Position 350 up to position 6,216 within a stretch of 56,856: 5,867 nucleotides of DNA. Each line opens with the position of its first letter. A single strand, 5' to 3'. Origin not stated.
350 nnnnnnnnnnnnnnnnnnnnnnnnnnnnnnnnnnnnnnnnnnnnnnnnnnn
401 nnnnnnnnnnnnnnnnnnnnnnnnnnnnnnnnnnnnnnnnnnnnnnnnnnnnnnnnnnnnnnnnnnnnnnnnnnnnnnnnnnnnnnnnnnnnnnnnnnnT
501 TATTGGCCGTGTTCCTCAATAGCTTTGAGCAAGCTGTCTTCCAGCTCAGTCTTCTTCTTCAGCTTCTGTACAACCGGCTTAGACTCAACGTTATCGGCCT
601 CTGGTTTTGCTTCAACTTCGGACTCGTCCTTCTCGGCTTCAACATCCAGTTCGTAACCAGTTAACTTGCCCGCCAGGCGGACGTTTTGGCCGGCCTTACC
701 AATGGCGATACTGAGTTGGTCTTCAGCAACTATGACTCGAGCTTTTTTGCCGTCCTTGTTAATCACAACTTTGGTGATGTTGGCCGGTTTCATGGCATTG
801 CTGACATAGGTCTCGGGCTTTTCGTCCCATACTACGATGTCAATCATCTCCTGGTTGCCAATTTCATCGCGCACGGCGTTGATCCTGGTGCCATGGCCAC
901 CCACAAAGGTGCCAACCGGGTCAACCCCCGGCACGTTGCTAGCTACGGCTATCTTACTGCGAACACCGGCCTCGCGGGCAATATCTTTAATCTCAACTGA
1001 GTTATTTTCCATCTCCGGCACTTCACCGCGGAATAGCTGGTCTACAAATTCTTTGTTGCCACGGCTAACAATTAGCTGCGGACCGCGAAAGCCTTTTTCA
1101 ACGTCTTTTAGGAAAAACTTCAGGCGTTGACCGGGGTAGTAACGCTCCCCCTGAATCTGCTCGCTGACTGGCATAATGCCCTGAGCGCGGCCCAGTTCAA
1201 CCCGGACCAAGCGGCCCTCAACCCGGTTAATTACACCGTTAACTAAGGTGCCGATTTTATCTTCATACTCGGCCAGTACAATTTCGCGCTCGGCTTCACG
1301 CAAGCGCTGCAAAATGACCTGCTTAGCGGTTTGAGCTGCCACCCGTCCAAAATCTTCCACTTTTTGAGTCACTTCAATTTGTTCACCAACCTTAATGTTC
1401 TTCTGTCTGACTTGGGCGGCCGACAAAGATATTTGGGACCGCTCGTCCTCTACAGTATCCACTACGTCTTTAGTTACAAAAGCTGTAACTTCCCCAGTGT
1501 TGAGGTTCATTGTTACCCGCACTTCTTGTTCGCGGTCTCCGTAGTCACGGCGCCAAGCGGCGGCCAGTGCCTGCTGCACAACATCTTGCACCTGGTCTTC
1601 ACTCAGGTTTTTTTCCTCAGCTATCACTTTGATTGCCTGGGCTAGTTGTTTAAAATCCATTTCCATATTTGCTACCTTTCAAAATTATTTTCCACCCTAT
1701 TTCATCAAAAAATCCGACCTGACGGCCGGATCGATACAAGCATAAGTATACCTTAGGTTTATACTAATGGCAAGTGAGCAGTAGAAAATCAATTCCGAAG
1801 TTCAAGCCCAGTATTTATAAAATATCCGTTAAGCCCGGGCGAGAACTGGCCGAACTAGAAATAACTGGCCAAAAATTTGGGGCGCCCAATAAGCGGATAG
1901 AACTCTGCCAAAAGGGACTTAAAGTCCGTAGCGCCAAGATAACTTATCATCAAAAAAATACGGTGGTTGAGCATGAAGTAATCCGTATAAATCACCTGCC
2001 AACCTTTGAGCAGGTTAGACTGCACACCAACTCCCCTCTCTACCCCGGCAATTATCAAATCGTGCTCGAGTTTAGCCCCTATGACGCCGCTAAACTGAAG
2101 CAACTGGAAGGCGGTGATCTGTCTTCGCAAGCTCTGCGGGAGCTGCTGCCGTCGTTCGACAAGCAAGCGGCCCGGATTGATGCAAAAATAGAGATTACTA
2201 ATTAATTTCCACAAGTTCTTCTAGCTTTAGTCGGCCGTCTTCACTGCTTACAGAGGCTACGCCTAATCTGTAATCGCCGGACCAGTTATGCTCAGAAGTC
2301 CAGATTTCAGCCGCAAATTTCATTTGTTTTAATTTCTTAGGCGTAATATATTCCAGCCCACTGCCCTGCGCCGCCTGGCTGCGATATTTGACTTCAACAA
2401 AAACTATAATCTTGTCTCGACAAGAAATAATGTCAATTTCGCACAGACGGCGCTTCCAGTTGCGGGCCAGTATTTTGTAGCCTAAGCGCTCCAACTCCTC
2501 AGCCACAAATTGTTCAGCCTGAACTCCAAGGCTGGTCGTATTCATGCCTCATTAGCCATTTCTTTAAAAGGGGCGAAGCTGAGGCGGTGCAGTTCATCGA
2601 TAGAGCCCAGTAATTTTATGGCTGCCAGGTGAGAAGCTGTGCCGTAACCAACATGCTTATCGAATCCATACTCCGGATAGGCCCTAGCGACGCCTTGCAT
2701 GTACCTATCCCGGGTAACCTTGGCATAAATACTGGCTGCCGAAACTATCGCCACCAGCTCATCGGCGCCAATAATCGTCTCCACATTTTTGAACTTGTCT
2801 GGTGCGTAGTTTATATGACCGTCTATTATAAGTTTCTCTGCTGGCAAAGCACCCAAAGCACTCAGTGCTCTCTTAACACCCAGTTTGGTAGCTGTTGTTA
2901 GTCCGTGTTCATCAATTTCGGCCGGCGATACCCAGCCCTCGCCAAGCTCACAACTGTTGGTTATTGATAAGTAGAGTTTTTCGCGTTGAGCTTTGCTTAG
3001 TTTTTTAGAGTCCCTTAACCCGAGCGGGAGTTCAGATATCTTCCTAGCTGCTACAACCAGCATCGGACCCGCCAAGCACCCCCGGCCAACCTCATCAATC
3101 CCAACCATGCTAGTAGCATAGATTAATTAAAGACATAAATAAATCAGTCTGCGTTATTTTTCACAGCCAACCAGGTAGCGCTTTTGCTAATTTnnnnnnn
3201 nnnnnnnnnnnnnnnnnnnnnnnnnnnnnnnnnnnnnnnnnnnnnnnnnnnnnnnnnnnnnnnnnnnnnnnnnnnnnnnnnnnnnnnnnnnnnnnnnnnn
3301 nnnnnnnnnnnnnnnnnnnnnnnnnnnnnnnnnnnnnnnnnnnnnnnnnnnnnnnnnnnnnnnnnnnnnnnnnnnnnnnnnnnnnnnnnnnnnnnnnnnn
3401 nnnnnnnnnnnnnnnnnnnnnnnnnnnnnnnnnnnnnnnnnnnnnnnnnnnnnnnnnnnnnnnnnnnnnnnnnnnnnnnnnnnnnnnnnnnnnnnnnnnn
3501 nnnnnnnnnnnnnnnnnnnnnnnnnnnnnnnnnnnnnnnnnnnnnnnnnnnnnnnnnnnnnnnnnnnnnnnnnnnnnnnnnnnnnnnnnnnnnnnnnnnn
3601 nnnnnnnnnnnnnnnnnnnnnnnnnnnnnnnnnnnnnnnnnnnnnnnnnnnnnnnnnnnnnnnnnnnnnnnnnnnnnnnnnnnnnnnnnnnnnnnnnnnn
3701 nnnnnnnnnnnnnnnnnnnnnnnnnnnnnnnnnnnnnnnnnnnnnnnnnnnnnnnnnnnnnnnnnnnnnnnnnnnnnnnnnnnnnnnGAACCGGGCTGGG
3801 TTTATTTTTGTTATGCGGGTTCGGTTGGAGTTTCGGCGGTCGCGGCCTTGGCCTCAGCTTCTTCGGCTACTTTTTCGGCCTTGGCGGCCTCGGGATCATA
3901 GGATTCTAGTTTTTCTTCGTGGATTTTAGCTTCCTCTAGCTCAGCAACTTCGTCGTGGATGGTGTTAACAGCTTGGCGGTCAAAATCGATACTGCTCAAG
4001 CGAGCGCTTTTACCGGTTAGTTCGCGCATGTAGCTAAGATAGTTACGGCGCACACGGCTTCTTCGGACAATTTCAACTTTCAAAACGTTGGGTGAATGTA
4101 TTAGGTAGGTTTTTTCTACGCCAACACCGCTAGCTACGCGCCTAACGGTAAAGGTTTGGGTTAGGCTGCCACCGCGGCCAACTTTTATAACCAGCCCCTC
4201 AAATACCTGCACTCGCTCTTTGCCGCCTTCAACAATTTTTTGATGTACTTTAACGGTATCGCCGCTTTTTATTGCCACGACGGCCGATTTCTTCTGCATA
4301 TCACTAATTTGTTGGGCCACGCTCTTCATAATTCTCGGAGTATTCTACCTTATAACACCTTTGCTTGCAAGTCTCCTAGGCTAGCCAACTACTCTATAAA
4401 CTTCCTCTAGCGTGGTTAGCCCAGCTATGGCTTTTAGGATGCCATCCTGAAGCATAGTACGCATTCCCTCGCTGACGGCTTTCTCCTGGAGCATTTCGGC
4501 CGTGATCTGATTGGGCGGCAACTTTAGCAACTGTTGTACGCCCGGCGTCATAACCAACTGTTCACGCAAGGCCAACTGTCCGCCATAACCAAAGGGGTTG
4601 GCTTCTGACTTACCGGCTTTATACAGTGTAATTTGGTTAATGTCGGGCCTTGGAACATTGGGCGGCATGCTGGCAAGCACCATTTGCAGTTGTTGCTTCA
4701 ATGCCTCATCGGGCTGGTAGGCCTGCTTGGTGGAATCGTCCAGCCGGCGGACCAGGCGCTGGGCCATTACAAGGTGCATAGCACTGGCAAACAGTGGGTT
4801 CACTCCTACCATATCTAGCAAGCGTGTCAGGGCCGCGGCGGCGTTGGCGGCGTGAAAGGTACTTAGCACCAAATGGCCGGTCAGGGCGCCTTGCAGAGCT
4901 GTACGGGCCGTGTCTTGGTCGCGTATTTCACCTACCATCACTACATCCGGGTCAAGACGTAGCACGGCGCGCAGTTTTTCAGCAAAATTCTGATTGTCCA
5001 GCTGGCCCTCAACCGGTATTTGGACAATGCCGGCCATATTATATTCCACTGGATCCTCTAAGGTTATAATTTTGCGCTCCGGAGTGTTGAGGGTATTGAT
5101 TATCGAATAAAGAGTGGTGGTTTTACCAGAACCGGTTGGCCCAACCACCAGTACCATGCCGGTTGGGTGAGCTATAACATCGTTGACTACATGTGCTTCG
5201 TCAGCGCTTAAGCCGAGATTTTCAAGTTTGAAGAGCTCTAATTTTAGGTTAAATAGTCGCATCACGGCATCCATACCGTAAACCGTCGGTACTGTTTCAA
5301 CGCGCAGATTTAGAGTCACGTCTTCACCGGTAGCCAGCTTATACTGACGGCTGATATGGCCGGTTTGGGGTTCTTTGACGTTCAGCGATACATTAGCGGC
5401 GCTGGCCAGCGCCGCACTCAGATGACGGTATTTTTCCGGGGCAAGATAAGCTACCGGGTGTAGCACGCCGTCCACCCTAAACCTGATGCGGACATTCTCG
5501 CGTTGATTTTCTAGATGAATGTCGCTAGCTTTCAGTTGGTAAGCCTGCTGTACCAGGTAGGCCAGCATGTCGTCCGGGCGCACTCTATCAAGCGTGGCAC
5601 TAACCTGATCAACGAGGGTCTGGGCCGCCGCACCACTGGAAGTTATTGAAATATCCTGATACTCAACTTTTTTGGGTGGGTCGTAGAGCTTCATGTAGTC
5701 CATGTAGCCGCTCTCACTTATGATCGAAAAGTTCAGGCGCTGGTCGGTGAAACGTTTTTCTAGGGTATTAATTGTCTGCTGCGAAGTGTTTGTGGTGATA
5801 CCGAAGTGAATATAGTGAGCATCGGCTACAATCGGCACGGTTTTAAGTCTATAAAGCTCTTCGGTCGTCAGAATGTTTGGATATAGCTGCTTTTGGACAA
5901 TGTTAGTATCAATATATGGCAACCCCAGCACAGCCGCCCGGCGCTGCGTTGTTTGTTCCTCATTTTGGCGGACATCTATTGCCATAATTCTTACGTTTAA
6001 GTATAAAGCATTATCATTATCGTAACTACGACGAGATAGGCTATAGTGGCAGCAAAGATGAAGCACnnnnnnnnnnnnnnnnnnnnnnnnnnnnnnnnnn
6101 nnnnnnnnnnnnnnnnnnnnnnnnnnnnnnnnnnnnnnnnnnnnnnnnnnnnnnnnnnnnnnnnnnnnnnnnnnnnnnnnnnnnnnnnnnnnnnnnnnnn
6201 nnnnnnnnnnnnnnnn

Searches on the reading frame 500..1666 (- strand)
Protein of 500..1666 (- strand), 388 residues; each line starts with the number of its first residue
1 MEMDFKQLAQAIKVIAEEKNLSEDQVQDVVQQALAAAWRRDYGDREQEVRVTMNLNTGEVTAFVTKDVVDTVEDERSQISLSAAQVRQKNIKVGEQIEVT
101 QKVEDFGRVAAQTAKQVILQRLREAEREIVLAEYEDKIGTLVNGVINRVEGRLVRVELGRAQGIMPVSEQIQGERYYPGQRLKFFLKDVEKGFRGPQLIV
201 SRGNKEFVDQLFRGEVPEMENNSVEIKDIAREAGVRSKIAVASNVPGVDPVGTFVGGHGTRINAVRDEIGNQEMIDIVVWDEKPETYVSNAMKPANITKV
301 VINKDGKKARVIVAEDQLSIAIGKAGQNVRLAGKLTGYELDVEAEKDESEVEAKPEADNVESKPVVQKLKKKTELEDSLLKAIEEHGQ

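Call 37: search_protein_families(library=pfam, proteins=[window:500-1666:-], max_evalue=0.001)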
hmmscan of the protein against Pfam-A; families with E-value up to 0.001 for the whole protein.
window:500-1666:- (388 aa): 5 families
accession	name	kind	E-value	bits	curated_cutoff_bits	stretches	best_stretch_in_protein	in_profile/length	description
PF08529.16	NusA_N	-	1.1e-33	116.4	23.8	1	8-128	2-119/119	NusA N-terminal domain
PF13184.12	KH_5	-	1.2e-19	70.7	27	1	233-302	1-69/69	NusA-like KH domain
PF23095.1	KH_NusA_C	-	1.4e-05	25.5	34.2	1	313-342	5-34/59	Transcription termination/antitermination protein NusA, KH domain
PF07650.23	KH_2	-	2e-05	24.8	22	1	287-341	5-59/78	KH domain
PF00575.29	S1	-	2.3e-05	25.1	22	1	136-198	2-71/74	S1 RNA binding domain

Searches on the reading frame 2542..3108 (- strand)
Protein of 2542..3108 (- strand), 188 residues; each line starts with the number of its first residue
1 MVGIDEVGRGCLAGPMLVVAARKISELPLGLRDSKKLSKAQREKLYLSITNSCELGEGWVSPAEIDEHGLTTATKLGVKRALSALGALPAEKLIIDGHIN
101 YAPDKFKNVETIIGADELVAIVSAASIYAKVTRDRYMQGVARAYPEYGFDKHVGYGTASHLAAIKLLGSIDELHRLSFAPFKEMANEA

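Call 37: search_protein_families(library=pfam, proteins=[window:2542-3108:-], max_evalue=0.001)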
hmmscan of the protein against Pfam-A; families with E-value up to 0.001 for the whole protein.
window:2542-3108:- (188 aa): 1 family
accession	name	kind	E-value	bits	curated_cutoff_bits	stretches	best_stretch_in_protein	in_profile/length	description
PF01351.25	RNase_HII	-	8e-33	114.4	25.8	1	2-179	1-197/199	Ribonuclease HII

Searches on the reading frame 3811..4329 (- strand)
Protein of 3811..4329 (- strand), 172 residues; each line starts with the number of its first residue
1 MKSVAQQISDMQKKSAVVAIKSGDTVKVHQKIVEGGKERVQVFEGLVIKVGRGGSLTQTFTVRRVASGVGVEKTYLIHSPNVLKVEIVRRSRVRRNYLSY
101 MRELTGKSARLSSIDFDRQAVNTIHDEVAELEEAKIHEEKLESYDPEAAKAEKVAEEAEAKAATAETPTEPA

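Call 37: search_protein_families(library=pfam, proteins=[window:3811-4329:-], max_evalue=0.001)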
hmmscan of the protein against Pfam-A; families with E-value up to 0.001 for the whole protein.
window:3811-4329:- (172 aa): 1 family
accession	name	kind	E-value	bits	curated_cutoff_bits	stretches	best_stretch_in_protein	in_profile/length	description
PF01245.26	Ribosomal_L19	-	1.2e-35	122.3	22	1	5-112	3-109/111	Ribosomal protein L19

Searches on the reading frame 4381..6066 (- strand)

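Call 37: search_protein_families(library=pfam, proteins=[window:4381-6066:-], max_evalue=0.001)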
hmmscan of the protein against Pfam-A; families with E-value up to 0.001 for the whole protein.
window:4381-6066:- (561 aa): 4 families
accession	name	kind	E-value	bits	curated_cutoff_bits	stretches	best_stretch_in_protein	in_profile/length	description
PF00437.27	T2SSE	-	9.2e-91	304.7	24.9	1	168-558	12-370/370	Type II/IV secretion system protein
PF13604.12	AAA_30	-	0.00012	22.3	27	0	286-334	2-50/191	AAA domain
PF13191.12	AAA_16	-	0.0002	22.3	32.6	1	296-403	18-104/167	AAA ATPase domain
PF13401.12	AAA_22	-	0.00031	21.5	27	0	302-347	5-50/130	AAA domain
